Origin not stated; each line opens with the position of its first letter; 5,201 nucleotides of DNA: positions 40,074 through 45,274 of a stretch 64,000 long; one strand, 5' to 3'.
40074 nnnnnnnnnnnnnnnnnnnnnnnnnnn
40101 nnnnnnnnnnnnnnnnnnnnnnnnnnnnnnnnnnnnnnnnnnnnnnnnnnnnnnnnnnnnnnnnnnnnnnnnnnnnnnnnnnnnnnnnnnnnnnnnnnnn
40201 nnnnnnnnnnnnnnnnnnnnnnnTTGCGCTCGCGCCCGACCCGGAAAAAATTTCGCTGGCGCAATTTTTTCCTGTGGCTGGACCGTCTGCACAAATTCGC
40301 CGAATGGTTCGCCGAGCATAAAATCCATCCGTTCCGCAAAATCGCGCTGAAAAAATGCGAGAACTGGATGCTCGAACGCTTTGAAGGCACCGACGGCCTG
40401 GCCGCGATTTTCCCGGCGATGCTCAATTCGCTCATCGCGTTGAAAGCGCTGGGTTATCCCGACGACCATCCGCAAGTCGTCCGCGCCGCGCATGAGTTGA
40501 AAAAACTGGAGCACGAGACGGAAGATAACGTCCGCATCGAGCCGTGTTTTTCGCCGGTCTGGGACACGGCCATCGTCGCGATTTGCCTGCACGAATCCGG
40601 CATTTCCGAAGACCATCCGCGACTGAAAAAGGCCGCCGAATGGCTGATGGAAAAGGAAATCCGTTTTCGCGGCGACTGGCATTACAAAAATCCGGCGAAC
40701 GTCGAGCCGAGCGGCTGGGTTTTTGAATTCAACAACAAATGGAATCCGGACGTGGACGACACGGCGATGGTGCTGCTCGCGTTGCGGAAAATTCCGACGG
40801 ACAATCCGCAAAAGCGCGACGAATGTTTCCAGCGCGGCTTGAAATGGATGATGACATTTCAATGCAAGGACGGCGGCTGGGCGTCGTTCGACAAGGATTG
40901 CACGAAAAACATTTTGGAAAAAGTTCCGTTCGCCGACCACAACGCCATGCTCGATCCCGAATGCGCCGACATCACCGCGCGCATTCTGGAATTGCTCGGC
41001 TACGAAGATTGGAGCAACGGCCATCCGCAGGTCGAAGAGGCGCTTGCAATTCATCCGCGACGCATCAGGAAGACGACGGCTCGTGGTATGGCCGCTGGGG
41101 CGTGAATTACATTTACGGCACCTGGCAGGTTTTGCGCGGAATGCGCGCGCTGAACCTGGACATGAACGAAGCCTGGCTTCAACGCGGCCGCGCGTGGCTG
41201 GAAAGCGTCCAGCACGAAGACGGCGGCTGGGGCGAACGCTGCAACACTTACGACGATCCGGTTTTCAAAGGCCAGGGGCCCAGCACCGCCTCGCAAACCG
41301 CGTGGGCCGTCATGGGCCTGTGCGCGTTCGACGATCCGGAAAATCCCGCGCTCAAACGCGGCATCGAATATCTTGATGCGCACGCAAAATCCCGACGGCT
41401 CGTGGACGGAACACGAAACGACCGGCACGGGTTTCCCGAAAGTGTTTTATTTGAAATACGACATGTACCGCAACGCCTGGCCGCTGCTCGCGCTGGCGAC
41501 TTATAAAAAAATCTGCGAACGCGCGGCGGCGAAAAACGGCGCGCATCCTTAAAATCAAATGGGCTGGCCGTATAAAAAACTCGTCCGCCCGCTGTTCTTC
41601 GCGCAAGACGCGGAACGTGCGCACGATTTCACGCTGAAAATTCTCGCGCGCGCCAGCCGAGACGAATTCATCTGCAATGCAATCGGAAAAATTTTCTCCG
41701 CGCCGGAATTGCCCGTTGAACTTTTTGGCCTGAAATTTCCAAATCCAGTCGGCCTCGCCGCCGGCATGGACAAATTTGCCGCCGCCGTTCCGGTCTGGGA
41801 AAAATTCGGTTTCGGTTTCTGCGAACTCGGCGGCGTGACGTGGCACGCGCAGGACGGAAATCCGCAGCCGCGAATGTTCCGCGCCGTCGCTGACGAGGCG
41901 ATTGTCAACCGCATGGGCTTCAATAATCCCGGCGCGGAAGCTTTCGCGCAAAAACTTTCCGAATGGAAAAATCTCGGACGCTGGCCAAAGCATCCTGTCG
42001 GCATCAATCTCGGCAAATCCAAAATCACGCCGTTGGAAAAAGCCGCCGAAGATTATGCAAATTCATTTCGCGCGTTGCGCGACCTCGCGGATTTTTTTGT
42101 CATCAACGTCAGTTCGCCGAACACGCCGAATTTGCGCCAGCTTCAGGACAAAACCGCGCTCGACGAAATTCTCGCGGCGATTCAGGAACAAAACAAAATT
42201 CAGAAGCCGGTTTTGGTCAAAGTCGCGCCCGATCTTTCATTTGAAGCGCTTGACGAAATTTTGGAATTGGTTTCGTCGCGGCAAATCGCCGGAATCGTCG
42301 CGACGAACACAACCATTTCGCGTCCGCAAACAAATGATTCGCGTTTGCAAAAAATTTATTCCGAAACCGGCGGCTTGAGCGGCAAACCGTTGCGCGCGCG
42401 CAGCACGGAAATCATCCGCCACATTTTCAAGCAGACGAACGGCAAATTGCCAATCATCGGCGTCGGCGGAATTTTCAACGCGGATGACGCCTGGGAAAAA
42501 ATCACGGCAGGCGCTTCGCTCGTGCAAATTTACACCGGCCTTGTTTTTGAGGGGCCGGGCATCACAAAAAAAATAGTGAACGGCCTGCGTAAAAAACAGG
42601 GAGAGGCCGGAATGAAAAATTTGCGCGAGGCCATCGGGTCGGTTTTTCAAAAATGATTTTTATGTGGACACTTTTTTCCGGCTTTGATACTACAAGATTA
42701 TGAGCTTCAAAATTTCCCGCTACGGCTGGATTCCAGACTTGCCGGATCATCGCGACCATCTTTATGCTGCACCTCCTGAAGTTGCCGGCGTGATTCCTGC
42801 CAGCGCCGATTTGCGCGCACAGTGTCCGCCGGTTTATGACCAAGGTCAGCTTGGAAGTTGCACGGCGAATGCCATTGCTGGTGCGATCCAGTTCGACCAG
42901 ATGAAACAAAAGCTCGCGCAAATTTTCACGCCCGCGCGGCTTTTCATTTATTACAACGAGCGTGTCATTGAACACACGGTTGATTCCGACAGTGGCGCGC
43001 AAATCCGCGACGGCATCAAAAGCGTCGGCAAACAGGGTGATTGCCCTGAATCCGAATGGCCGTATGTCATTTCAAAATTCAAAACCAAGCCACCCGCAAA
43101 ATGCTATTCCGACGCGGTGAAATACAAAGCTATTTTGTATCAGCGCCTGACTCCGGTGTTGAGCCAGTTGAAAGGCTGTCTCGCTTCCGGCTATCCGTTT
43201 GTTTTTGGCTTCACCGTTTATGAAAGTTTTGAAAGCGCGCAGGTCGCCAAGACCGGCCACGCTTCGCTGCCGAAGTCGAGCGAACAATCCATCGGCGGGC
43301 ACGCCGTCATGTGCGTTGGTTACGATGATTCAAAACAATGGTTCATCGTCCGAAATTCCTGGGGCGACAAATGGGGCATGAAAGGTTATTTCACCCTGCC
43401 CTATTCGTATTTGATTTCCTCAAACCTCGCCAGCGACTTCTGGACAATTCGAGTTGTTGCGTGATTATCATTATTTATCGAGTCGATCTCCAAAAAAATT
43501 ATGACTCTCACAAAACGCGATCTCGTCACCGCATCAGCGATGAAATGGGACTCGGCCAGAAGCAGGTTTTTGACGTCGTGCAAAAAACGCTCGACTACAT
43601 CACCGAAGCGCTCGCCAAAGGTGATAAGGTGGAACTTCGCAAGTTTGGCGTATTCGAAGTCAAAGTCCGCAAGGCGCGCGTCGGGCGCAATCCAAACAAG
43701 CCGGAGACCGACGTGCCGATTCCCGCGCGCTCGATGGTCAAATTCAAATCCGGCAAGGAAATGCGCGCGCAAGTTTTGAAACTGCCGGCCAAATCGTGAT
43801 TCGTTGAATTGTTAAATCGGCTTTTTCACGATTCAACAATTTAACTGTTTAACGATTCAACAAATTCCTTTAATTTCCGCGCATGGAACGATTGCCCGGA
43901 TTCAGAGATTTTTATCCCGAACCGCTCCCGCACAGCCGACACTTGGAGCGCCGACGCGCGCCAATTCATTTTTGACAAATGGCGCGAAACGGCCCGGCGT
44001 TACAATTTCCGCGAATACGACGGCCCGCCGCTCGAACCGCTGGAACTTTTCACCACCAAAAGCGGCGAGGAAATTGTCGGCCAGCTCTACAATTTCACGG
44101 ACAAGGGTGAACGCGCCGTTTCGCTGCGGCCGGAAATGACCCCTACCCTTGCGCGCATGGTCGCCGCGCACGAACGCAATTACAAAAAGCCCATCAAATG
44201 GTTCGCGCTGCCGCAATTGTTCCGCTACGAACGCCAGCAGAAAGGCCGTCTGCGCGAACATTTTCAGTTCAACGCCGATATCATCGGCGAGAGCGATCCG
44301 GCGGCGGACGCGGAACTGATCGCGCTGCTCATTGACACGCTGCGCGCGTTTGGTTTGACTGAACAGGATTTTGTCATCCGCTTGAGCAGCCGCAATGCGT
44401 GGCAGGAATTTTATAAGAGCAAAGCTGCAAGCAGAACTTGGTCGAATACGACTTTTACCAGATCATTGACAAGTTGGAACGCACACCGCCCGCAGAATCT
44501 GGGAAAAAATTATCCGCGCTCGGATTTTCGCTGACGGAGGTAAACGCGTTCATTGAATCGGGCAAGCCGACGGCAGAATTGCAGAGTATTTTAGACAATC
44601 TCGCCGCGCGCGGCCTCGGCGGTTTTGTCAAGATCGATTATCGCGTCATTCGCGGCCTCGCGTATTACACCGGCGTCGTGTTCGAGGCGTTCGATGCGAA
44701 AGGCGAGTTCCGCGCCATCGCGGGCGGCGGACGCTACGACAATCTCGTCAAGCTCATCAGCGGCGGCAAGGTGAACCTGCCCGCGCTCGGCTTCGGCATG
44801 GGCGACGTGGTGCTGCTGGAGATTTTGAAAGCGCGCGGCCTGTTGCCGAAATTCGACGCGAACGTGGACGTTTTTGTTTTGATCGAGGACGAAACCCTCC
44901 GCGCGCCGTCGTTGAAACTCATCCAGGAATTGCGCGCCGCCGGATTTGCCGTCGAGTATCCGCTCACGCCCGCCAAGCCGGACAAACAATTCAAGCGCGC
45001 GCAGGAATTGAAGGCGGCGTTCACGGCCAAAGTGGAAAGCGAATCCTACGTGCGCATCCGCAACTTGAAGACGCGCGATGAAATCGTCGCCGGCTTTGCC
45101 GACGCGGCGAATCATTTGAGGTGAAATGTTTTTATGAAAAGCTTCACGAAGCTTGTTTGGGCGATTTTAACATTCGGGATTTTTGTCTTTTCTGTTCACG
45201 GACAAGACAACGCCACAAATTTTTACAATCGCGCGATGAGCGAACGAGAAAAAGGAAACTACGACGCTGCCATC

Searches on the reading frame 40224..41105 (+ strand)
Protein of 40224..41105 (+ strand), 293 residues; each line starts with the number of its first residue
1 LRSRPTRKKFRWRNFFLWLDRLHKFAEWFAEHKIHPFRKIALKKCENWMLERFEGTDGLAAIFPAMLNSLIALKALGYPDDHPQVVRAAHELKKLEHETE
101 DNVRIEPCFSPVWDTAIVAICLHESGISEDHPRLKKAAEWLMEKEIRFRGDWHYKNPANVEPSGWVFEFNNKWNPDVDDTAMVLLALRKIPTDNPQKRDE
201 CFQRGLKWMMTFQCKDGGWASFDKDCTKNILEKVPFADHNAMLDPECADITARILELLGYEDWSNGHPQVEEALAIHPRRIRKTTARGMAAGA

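Call 57: search_protein_families(library=pfam, proteins=[window:40224-41105:+], max_evalue=0.0001)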
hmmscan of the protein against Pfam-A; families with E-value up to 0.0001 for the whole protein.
window:40224-41105:+ (293 aa): 2 families
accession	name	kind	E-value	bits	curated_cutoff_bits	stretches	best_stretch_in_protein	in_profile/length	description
PF13243.12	SQHop_cyclase_C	-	4e-63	213.8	26.1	1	110-275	2-166/319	Squalene-hopene cyclase C-terminal domain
PF13249.12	SQHop_cyclase_N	-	2.1e-29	103.1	26.2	1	6-100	199-290/291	Squalene-hopene cyclase N-terminal domain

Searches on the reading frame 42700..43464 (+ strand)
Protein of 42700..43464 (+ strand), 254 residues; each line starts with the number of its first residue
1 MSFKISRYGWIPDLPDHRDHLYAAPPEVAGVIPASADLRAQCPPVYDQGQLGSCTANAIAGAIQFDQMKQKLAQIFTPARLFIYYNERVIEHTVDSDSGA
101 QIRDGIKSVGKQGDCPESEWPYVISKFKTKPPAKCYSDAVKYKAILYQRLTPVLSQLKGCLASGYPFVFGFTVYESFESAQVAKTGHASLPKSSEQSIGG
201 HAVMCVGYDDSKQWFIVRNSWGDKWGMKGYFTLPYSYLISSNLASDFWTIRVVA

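Call 57: search_protein_families(library=pfam, proteins=[window:42700-43464:+], max_evalue=0.0001)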
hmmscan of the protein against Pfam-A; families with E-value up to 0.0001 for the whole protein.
window:42700-43464:+ (254 aa): 1 family
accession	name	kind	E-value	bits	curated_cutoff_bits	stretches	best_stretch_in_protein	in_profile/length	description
PF00112.29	Peptidase_C1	-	2.6e-15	57.6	20.7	1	32-233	1-202/220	Papain family cysteine protease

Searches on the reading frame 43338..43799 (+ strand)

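Call 59: search_protein_families(library=pfam, proteins=[window:43338-43799:+], max_evalue=0.001)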
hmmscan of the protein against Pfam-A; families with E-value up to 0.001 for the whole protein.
window:43338-43799:+ (153 aa): 3 families
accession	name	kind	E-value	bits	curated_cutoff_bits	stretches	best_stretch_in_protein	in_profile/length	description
PF00216.26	Bac_DNA_binding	-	1.4e-22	80.1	22.4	1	65-146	9-89/90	Bacterial DNA-binding protein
PF18291.6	HU-HIG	-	1.8e-06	28.4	26.2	1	64-146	39-118/125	HU domain fused to wHTH, Ig, or Glycine-rich motif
PF14908.11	HU-CCDC81_euk_1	-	1.5e-05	25.4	26.1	1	58-127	4-73/89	CCDC81 eukaryotic HU domain 1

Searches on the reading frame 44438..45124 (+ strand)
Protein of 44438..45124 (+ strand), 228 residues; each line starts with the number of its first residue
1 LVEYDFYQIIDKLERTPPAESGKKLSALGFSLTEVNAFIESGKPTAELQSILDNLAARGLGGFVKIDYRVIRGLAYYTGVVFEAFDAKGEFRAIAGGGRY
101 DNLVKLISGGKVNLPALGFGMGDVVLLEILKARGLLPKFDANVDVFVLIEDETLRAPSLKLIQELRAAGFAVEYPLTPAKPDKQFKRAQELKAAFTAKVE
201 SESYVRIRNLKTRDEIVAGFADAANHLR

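Call 58: search_protein_families(library=pfam, proteins=[window:44438-45124:+], max_evalue=0.0001)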
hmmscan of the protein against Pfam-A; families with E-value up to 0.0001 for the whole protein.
window:44438-45124:+ (228 aa): 2 families
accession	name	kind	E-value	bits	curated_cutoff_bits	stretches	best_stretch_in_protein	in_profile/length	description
PF13393.11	tRNA-synt_His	-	5.6e-13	49.2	25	1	45-120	232-302/308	Histidyl-tRNA synthetase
PF03129.25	HGTP_anticodon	-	2.1e-06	28.2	21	1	147-224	4-88/94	Anticodon binding domain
